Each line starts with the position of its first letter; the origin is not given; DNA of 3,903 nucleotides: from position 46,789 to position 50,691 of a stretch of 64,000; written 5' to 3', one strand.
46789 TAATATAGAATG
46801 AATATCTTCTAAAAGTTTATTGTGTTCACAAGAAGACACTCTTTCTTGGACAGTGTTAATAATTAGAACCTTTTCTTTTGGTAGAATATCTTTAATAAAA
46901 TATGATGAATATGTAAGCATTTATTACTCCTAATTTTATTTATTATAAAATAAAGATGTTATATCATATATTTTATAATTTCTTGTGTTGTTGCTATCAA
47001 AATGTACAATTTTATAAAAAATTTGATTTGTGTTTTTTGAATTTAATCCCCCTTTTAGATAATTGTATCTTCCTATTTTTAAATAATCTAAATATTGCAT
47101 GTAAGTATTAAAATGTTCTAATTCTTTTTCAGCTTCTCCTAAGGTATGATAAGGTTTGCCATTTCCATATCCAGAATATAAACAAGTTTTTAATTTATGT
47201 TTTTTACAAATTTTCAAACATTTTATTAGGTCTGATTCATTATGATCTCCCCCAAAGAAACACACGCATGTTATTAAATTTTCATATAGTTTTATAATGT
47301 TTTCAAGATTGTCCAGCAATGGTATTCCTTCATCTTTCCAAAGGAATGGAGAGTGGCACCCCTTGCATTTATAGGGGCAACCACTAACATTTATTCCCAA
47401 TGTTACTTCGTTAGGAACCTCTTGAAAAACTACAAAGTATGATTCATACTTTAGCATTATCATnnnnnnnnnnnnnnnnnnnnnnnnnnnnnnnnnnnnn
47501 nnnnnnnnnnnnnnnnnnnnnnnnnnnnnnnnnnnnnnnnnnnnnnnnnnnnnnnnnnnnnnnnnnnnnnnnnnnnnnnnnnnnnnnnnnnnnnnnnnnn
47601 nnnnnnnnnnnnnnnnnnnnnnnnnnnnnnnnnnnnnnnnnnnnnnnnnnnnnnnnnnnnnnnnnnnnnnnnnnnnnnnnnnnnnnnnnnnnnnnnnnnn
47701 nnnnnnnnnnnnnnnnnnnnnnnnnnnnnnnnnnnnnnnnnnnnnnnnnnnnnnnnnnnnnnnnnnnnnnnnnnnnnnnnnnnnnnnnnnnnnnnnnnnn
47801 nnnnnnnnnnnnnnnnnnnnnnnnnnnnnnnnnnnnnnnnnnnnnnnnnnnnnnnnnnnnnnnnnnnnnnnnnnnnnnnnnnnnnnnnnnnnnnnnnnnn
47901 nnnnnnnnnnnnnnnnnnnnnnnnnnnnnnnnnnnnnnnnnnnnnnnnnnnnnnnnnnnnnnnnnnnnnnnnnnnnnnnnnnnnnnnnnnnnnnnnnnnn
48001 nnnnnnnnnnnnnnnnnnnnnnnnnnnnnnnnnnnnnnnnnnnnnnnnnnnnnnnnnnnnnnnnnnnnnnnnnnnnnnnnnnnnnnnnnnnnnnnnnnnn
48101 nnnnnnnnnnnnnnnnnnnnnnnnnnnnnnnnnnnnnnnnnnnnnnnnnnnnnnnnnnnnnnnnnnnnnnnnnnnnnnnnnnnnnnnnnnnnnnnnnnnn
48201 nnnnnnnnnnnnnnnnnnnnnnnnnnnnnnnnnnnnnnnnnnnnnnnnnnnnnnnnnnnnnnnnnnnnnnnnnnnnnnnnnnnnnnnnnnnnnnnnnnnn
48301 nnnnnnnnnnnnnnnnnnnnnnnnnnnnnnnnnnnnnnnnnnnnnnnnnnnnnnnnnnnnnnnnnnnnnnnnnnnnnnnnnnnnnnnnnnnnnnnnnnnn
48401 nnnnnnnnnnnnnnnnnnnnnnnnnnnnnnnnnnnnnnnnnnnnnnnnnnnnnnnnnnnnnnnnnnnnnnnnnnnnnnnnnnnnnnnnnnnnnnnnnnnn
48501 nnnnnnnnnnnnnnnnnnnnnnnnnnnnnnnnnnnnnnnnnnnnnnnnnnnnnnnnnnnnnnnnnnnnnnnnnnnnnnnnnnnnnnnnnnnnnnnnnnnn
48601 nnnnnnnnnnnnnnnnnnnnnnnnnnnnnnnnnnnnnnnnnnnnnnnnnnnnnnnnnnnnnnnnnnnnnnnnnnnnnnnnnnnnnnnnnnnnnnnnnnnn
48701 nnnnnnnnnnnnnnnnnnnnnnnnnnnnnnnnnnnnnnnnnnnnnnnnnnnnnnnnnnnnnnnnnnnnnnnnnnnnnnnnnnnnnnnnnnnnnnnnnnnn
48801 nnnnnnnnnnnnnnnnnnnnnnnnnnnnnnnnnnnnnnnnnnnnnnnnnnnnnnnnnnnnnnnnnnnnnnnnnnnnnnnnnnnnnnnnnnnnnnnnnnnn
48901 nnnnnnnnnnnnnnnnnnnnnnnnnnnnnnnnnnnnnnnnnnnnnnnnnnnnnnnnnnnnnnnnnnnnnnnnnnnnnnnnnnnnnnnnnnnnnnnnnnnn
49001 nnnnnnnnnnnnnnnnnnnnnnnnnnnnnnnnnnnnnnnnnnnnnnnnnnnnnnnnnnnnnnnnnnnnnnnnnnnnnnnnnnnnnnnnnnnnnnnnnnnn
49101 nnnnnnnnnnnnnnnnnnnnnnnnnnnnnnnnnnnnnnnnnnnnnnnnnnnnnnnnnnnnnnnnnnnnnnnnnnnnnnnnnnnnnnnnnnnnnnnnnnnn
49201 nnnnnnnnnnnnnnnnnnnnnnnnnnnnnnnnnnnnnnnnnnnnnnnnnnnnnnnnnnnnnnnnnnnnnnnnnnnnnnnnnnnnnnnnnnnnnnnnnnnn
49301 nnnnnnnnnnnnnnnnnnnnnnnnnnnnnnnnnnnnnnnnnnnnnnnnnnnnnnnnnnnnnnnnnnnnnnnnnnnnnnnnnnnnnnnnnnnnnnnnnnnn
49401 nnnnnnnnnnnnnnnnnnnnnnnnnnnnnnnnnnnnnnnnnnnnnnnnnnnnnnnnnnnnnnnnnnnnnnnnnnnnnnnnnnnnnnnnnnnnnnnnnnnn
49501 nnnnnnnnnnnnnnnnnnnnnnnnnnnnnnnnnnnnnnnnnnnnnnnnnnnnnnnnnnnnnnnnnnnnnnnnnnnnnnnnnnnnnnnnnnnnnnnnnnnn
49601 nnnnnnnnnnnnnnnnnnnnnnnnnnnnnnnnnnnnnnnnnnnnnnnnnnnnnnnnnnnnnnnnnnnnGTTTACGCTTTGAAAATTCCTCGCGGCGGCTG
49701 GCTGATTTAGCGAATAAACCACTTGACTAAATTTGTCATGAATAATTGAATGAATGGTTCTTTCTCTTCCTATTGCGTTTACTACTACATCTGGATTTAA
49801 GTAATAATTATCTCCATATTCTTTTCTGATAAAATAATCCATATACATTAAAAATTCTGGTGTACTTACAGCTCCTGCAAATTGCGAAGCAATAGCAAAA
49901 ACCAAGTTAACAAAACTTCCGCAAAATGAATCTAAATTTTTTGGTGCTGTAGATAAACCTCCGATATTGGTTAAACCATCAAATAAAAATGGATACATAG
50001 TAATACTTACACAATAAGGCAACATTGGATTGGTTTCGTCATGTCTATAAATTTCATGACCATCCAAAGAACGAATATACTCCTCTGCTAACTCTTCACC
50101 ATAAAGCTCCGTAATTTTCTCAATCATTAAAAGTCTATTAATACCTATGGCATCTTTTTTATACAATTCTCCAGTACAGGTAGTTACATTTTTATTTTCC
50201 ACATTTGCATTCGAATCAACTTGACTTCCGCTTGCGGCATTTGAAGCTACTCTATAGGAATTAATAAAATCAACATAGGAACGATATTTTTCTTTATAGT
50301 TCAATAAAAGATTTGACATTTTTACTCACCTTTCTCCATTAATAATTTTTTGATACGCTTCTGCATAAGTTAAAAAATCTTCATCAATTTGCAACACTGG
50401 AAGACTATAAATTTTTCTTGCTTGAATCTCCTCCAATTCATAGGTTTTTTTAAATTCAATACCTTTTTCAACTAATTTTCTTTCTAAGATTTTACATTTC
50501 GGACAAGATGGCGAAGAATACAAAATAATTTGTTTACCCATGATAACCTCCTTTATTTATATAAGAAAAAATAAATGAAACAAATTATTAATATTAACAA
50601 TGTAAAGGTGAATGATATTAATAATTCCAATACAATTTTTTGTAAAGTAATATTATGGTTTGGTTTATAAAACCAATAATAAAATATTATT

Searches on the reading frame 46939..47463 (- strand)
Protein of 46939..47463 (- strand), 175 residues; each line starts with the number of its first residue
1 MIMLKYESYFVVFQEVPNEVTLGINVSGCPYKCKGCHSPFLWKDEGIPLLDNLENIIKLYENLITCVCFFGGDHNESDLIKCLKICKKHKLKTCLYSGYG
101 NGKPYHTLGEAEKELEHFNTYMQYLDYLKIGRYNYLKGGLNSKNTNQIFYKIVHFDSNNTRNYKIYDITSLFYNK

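Call 6: search_protein_families(library=pfam, proteins=[window:46939-47463:-], max_evalue=0.01)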
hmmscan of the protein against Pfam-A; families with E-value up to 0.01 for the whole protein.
window:46939-47463:- (175 aa): 2 families
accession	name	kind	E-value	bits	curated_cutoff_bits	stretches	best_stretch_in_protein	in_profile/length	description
PF13353.11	Fer4_12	-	1.6e-06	28.9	22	1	24-105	10-98/137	4Fe-4S single cluster domain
PF04055.27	Radical_SAM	-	0.00029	21.5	29.5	1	27-97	5-84/166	Radical SAM superfamily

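Call 75: search_protein_families(library=ncbifam, proteins=[window:46939-47463:-], max_evalue=0.001)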
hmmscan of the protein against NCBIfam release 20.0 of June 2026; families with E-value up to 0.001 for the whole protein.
window:46939-47463:- (175 aa): 4 families
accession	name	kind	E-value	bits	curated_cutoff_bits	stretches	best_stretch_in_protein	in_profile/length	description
TIGR02826.1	RNR_activ_nrdG3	equivalog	4.4e-43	146.7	151.7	1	6-156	2-142/148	anaerobic ribonucleoside-triphosphate reductase activating protein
TIGR02491.1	NrdG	equivalog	2.2e-08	34.2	126.1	1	23-136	19-134/154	anaerobic ribonucleoside-triphosphate reductase activating protein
TIGR02495.1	NrdG2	equivalog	9.1e-06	25.1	131.15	1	15-85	12-85/193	anaerobic ribonucleoside-triphosphate reductase activating protein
TIGR02493.1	PFLA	equivalog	0.00053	19.4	231.75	1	24-97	20-101/235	pyruvate formate-lyase-activating protein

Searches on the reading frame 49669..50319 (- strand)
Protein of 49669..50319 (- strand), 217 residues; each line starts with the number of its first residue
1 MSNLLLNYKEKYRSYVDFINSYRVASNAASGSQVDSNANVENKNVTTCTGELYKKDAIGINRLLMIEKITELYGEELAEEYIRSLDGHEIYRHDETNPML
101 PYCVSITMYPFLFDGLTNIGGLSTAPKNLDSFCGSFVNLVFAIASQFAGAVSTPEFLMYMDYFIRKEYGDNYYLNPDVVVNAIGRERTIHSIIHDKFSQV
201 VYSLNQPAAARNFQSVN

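Call 6: search_protein_families(library=pfam, proteins=[window:49669-50319:-], max_evalue=0.01)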
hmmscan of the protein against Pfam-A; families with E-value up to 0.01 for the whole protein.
window:49669-50319:- (217 aa): 1 family
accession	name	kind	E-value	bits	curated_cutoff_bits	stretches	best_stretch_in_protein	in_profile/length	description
PF13597.11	NRDD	-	8e-27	94.5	26.2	1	57-216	8-158/562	Anaerobic ribonucleoside-triphosphate reductase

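Call 33: search_protein_families(library=pfam, proteins=[window:49672-50319:-], max_evalue=0.001)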
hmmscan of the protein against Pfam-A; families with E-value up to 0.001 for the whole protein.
seq(216 aa): 1 family
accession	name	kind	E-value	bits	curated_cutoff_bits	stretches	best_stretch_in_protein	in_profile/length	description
PF13597.11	NRDD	-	8.8e-27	94.4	26.2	1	57-216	8-158/562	Anaerobic ribonucleoside-triphosphate reductase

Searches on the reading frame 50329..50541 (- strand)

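Call 6: search_protein_families(library=pfam, proteins=[window:50329-50541:-], max_evalue=0.01)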
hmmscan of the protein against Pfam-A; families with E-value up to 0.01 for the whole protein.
window:50329-50541:- (71 aa): 4 families
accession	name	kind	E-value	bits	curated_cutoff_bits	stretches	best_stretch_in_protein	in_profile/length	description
PF00462.30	Glutaredoxin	-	5.2e-05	23.8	22.9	1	5-39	1-34/60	Glutaredoxin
PF13192.12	Thioredoxin_3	-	0.00025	21.5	24.8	1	10-56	7-59/76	Thioredoxin domain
PF05768.20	Glrx-like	-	0.0012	19.6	26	1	4-40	1-35/77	Glutaredoxin-like domain (DUF836)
PF13462.12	Thioredoxin_4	-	0.0066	17.1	23.2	0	4-23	16-35/165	Thioredoxin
